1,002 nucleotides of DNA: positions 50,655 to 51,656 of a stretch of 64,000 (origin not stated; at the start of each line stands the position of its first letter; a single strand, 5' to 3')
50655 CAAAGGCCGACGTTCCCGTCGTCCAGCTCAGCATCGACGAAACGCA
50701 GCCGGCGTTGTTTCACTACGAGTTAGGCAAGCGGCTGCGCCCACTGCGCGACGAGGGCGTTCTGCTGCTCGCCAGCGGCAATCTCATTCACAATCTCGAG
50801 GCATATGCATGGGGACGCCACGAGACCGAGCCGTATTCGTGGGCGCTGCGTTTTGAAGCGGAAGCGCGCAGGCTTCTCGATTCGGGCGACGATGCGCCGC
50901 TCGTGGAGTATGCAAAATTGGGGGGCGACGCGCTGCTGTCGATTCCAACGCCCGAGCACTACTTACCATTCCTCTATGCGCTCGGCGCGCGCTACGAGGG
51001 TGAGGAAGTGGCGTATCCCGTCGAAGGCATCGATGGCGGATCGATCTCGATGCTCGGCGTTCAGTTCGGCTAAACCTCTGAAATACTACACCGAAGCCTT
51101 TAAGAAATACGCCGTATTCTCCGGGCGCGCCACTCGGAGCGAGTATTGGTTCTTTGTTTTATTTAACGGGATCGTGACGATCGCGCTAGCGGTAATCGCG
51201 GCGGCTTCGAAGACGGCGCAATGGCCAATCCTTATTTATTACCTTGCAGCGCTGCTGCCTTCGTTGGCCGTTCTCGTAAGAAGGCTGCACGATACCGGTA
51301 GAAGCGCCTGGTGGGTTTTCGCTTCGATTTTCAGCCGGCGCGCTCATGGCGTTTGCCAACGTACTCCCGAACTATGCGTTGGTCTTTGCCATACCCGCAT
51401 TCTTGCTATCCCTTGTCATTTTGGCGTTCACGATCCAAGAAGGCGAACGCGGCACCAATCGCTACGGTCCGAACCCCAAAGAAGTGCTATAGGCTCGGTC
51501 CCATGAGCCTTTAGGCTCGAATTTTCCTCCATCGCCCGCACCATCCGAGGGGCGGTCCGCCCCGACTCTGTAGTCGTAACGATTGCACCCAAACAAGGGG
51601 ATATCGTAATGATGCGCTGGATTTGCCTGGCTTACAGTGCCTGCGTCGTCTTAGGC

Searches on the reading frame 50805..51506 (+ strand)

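Call 83: search_protein_families(library=pfam, proteins=[window:50805-51506:+], max_evalue=0.001)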
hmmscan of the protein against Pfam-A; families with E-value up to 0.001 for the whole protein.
window:50805-51506:+ (233 aa): 1 family
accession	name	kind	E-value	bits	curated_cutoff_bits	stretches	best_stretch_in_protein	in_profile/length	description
PF05656.20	DUF805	-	8.6e-21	74.9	25.7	1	102-175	1-84/111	Protein of unknown function (DUF805)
